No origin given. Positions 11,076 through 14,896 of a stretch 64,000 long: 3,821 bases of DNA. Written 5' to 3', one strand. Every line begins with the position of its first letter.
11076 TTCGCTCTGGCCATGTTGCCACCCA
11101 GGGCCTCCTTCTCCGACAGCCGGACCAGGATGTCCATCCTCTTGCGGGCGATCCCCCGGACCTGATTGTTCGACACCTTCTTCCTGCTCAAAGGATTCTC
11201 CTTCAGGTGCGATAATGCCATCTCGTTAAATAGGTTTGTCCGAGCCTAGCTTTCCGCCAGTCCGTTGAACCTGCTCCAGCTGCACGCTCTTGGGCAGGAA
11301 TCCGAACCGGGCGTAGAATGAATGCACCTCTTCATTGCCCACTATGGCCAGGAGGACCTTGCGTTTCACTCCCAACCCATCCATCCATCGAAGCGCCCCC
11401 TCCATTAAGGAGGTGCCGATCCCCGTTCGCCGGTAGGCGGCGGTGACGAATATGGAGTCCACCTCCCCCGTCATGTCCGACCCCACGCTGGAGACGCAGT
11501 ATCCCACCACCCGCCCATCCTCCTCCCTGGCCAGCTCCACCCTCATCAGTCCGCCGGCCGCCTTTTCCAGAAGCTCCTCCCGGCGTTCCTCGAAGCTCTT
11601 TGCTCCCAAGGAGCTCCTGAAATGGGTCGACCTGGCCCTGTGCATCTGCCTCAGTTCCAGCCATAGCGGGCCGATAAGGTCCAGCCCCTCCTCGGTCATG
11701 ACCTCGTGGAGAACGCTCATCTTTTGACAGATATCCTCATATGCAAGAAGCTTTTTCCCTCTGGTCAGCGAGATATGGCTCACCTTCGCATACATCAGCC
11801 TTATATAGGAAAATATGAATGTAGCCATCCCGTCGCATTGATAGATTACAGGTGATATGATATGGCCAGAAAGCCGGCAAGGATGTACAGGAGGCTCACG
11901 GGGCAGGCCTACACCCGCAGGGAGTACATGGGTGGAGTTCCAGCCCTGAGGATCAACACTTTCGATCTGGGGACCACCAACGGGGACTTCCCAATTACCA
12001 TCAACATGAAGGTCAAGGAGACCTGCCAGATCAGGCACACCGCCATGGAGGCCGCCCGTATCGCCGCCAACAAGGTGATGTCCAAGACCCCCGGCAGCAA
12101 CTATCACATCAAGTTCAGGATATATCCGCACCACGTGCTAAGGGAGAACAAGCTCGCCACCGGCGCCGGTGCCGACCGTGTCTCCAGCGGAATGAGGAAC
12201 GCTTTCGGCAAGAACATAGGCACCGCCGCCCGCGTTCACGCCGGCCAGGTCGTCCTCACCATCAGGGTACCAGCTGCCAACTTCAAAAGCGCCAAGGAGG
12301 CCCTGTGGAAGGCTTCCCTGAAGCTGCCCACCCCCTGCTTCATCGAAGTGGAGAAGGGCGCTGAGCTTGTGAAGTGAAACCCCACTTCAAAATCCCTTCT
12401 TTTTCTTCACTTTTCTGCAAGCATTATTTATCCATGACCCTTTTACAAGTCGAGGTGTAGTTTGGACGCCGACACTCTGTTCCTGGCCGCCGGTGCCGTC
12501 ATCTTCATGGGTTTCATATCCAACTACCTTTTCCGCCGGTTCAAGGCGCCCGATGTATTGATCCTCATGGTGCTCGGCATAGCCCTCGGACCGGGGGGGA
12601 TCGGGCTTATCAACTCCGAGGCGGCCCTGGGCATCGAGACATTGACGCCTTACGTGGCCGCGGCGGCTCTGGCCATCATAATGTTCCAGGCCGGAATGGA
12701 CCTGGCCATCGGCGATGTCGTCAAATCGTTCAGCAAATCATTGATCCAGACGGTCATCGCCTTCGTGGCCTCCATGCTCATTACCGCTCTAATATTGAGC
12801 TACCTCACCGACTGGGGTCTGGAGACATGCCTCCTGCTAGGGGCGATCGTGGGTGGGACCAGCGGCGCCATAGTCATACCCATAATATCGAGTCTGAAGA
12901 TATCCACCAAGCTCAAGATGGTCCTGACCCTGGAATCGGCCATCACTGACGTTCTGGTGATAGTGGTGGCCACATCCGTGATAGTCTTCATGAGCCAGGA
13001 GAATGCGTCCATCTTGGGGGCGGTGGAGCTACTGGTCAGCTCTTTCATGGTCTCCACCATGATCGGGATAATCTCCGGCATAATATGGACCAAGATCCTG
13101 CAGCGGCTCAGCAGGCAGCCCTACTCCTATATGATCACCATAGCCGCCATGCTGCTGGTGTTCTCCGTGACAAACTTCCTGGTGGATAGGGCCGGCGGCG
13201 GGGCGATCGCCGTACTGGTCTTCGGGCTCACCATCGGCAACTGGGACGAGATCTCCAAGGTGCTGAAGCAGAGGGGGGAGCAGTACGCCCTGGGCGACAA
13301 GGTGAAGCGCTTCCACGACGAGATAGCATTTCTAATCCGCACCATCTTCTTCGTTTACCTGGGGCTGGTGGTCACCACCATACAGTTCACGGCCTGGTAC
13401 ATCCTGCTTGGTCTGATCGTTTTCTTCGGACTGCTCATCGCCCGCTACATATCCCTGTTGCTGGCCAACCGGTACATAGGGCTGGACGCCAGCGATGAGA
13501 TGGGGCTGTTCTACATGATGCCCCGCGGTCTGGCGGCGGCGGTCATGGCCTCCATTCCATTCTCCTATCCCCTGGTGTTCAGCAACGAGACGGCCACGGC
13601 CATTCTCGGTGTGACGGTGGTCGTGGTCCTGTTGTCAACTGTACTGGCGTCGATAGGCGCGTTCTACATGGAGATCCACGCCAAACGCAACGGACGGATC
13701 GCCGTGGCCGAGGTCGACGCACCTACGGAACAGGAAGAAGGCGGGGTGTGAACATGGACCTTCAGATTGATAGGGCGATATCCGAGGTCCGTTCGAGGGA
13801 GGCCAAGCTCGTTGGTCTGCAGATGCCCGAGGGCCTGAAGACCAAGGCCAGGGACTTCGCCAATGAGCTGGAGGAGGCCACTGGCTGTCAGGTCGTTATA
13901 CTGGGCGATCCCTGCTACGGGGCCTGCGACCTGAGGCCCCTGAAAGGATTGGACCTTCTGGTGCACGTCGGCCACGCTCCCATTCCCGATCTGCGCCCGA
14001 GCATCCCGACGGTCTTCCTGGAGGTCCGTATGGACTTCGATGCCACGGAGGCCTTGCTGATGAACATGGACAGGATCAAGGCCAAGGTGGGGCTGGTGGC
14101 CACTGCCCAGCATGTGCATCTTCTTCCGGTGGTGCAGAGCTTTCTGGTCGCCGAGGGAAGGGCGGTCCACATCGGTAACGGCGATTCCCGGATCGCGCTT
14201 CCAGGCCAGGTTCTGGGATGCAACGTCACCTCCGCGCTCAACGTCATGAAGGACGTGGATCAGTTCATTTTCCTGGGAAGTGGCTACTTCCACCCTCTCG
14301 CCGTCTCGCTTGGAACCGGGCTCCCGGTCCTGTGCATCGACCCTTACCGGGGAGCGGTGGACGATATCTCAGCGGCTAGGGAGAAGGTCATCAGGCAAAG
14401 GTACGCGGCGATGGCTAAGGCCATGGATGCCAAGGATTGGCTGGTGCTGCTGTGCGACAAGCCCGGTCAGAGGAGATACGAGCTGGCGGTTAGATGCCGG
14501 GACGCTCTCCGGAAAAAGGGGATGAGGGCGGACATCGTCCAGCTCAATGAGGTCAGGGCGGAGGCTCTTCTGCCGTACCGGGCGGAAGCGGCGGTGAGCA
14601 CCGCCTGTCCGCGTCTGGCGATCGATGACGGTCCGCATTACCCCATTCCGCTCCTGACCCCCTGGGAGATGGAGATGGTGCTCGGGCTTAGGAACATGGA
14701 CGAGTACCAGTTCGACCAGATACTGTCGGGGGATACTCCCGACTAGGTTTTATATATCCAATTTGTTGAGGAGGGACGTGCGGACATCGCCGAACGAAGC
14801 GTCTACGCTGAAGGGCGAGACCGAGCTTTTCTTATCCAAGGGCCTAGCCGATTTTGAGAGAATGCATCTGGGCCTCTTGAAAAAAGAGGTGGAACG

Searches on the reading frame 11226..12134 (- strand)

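Call 37: search_protein_families(library=pfam, proteins=[window:11226-12134:-], max_evalue=0.00001)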
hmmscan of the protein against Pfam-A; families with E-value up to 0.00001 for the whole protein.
window:11226-12134:- (302 aa): 3 families
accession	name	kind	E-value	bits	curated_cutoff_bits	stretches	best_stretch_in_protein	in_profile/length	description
PF00583.31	Acetyltransf_1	-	7.9e-16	58.8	20.7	1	164-279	4-116/116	Acetyltransferase (GNAT) family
PF13508.13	Acetyltransf_7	-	1.8e-11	44.7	27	1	204-279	9-82/84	Acetyltransferase (GNAT) domain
PF13673.13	Acetyltransf_10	-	5e-07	30.2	23.6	1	194-282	28-110/128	Acetyltransferase (GNAT) domain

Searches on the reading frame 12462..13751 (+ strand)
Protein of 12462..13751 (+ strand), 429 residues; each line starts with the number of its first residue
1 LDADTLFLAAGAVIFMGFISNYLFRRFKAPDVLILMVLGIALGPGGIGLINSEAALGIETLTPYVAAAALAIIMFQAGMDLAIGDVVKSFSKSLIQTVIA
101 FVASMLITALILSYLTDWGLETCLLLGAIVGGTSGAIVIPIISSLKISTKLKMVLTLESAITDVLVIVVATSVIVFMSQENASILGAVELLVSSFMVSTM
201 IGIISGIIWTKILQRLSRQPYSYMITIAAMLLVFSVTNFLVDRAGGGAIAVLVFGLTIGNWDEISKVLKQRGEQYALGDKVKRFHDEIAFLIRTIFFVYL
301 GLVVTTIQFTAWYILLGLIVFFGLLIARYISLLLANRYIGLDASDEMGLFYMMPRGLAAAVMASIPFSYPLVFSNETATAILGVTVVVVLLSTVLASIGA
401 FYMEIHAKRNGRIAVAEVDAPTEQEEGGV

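Call 37: search_protein_families(library=pfam, proteins=[window:12462-13751:+], max_evalue=0.00001)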
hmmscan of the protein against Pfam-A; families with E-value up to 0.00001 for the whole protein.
window:12462-13751:+ (429 aa): 1 family
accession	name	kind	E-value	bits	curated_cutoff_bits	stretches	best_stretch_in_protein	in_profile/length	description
PF00999.27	Na_H_Exchanger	-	1.2e-35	123.5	26.2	1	18-395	8-373/375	Sodium/hydrogen exchanger, transmembrane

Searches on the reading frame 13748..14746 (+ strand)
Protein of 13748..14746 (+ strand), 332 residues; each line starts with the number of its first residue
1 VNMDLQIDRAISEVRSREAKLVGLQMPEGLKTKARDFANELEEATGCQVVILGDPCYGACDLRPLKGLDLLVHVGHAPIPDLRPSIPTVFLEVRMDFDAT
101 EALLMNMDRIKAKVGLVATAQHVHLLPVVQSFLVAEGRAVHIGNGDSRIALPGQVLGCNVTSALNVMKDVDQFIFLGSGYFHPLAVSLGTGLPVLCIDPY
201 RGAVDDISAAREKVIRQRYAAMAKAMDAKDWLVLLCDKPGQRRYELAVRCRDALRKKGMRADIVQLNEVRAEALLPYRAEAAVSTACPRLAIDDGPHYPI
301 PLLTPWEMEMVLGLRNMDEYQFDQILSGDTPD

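Call 37: search_protein_families(library=pfam, proteins=[window:13748-14746:+], max_evalue=0.00001)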
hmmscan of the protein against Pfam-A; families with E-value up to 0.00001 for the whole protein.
window:13748-14746:+ (332 aa): 1 family
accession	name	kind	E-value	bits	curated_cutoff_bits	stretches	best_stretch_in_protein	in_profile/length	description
PF01866.22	Diphthamide_syn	-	3e-74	250.6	33.2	1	26-320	1-301/302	Putative diphthamide synthesis protein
